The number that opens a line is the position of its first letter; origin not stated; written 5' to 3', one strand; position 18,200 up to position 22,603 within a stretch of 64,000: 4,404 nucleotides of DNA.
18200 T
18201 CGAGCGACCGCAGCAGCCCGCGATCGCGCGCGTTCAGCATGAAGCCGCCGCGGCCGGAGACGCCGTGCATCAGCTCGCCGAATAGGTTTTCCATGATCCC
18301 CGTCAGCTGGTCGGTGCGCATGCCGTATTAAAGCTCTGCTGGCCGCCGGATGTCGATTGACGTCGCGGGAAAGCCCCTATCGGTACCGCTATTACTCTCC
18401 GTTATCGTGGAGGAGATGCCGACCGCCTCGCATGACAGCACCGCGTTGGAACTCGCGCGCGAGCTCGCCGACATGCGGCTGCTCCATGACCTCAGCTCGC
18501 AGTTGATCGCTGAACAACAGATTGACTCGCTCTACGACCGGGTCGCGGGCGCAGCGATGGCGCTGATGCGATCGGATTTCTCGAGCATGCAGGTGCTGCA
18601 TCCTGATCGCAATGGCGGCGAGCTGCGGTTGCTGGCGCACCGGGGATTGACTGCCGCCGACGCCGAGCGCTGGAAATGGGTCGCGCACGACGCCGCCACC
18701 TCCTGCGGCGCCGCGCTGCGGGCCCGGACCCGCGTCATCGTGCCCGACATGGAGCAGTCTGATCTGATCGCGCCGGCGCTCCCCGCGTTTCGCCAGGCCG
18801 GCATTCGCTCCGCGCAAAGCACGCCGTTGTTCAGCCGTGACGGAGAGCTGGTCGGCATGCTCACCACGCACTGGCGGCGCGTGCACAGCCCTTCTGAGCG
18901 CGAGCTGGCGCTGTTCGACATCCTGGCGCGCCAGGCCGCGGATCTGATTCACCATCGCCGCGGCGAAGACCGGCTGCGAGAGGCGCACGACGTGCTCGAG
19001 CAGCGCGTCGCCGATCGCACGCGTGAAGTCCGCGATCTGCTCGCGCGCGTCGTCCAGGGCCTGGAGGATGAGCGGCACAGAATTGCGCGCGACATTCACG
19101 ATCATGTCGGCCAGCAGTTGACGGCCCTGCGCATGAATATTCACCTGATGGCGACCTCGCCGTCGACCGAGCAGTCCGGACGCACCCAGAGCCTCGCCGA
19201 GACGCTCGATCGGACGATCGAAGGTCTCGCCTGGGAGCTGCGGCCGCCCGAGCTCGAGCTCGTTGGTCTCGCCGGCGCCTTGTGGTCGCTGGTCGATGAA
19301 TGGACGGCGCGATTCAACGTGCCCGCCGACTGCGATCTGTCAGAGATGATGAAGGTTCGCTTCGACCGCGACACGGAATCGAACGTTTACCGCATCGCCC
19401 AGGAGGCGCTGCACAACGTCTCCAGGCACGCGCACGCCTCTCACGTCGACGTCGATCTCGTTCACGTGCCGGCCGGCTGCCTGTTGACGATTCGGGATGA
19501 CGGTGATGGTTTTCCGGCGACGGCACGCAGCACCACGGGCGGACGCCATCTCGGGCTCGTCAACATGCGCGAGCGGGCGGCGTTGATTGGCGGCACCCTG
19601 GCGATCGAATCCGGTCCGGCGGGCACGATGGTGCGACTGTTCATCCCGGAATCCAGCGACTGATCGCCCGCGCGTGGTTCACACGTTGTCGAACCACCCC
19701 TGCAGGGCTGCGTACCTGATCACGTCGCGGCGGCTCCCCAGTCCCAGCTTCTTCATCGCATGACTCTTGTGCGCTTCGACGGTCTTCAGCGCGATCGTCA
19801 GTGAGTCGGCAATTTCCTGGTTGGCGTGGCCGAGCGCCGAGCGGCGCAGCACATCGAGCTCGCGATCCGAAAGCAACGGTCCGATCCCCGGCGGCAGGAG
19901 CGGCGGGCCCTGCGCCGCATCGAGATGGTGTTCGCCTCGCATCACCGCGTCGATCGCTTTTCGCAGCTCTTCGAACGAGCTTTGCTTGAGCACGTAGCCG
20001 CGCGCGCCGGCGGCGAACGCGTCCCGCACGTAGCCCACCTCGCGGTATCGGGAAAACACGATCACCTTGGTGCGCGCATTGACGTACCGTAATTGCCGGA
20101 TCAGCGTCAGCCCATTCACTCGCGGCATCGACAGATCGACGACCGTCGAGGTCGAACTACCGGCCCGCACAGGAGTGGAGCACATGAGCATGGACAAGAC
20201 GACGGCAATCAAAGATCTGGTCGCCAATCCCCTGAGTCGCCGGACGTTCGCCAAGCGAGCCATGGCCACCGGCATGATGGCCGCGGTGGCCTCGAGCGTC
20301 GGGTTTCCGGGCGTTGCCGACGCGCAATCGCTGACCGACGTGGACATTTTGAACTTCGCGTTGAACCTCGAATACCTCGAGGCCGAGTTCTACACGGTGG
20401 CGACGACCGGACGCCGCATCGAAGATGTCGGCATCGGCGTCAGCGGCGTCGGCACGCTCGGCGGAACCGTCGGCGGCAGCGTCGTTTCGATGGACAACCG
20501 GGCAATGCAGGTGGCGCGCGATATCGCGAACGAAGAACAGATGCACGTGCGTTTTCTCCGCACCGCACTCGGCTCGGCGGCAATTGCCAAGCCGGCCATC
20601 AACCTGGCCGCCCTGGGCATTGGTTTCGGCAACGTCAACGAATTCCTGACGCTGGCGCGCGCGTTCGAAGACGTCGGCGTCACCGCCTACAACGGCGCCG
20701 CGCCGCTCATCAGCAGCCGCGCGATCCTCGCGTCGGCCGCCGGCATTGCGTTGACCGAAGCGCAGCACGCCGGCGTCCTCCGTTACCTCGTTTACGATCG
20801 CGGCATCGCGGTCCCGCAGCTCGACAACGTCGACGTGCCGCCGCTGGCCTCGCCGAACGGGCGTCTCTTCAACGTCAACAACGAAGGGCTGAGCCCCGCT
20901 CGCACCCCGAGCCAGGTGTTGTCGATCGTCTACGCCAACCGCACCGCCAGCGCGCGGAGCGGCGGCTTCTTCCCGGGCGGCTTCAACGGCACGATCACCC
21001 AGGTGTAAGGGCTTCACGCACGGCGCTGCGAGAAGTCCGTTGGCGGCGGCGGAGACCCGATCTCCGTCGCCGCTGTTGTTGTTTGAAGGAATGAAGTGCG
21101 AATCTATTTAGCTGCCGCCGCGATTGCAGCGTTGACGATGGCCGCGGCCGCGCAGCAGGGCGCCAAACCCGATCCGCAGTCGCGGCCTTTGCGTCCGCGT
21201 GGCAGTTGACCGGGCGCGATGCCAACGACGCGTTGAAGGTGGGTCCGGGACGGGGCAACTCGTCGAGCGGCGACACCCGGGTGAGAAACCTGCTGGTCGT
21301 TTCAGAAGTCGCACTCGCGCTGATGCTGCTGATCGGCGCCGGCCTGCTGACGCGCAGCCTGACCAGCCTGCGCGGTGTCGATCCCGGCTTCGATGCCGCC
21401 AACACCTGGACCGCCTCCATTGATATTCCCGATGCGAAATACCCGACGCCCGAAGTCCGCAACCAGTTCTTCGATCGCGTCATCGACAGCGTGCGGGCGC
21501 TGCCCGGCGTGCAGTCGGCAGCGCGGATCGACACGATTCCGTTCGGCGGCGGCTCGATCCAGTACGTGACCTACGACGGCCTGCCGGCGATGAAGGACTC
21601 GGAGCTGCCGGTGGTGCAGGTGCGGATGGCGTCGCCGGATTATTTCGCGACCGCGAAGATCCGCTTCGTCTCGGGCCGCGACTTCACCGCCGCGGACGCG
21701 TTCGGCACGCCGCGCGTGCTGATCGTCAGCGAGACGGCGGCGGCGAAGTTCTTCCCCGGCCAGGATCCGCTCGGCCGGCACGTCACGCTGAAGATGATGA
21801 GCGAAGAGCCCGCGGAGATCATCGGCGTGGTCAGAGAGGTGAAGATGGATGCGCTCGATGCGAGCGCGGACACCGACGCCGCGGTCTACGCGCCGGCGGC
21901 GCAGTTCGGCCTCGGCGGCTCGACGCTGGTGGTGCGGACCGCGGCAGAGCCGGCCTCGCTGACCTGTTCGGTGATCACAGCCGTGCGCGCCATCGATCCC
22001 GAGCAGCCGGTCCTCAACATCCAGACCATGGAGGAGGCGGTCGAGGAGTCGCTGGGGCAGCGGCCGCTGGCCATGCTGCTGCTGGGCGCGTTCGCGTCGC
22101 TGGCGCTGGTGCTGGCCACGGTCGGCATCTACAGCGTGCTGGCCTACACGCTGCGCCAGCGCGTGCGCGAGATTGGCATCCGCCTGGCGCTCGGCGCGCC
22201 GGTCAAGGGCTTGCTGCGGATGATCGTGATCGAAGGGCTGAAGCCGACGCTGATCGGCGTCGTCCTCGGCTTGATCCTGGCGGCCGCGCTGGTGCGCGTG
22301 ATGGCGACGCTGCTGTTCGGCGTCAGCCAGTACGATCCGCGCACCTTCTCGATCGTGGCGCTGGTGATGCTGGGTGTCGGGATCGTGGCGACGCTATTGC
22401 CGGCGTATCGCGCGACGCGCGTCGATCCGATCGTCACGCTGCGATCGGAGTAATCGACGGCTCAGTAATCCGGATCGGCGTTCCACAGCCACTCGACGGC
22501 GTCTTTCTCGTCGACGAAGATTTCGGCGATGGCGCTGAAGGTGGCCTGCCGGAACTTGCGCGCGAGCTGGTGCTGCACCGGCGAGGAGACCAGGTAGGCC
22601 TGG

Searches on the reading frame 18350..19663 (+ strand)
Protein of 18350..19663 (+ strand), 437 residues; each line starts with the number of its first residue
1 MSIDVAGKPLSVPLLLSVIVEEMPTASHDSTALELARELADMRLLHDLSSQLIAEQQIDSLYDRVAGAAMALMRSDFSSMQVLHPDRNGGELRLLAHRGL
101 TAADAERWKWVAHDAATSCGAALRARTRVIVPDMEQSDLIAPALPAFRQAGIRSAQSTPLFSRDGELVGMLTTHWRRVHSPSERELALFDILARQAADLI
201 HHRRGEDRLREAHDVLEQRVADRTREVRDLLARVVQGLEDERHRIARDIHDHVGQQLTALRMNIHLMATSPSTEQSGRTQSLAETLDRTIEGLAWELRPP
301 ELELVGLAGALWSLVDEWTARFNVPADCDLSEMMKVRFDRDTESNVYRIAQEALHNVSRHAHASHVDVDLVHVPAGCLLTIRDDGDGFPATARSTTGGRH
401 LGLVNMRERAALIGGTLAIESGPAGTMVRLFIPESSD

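Call 17: search_protein_families(library=pfam, proteins=[window:18350-19663:+], max_evalue=0.001)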
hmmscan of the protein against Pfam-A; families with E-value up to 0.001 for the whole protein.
window:18350-19663:+ (437 aa): 3 families
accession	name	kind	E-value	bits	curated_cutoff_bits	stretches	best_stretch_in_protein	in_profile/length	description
PF13185.12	GAF_2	-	5.5e-15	56.2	28.6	1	56-201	2-136/136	GAF domain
PF02518.31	HATPase_c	-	2.1e-12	47.9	26.4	1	343-434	3-109/111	Histidine kinase-, DNA gyrase B-, and HSP90-like ATPase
PF07730.19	HisKA_3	-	1.8e-10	41.7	24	1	241-299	1-65/68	Histidine kinase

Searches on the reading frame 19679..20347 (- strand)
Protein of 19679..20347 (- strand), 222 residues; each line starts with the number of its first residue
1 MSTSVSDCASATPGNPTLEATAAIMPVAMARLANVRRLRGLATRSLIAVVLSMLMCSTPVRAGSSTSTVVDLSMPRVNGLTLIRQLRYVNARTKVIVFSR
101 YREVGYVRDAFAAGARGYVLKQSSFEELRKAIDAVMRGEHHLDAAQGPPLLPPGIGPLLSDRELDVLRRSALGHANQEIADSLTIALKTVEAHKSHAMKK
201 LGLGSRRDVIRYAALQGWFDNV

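Call 90: search_protein_families(library=ncbifam, proteins=[window:19679-20347:-], max_evalue=0.1)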
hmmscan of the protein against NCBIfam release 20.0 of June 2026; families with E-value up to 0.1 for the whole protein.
window:19679-20347:- (222 aa): 71 families (the best 25 are shown)
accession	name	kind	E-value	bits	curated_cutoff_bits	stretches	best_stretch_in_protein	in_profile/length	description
NF052445.1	RespRegMctR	equivalog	8.9e-26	90.6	300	1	68-214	51-200/205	two-component system response regulator MctR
NF011896.0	PRK15369.1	equivalog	3.8e-23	82.2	242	1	69-213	54-204/211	two component system response regulator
NF007403.0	PRK09935.1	equivalog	1.5e-19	70.4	271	2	159-215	150-206/210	fimbria biosynthesis transcriptional regulator FimZ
NF047785.1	respo_reg_MadR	equivalog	1.4e-18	67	300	1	75-217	60-207/209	MadR family response regulator transcription factor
NF007935.0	PRK10651.1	equivalog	1.9e-18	66.5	250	2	69-143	57-131/216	two-component system response regulator NarL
NF007685.0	PRK10360.1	equivalog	1.1e-15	58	258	1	67-209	50-188/196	response regulator transcription factor UhpA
NF007419.0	PRK09958.1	equivalog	2.5e-15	56.6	251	1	67-213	48-198/204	acid-sensing system DNA-binding response regulator EvgA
NF006900.1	PRK09390.1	equivalog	4e-14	52.6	255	1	66-213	50-197/203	response regulator FixJ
NF007018.1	PRK09483.1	equivalog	1.7e-13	50.7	280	1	66-214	49-204/217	UvrY/SirA/GacA family response regulator transcription factor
NF007708.0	PRK10403.1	equivalog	1.1e-12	47.9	343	2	158-206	153-201/215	nitrate/nitrite response regulator protein NarP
NF040749.1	tetrathio_RR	equivalog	1.2e-11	44.7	290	1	69-206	48-181/191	tetrathionate respiration response regulator TtrR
NF008098.0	PRK10840.1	equivalog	5.7e-10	39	235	1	68-209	53-201/216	response regulator transcription factor RcsB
NF052366.1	photon_PedR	equivalog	1.9e-09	37.5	120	1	159-216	3-60/74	photosynthetic electron transport-dependent transcriptional regulator PedR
NF051850.1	RespRegRprY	equivalog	5.7e-09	35.7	370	1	68-137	52-121/234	response regulator transcription factor RprY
NF041830.1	RR_TF_ErdR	exception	2.1e-08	34.1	390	1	69-141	54-126/213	response regulator transcription factor ErdR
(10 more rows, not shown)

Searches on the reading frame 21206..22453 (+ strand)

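Call 17: search_protein_families(library=pfam, proteins=[window:21206-22453:+], max_evalue=0.001)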
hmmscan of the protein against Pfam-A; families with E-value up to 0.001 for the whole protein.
window:21206-22453:+ (415 aa): 2 families
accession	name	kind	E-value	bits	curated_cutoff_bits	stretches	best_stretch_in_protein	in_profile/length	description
PF12704.14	MacB_PCD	-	7.3e-17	62.8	27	1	35-245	13-191/207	MacB-like periplasmic core domain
PF02687.27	FtsX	-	6.9e-16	58.8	25.5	1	295-408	2-120/120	FtsX-like permease C-terminal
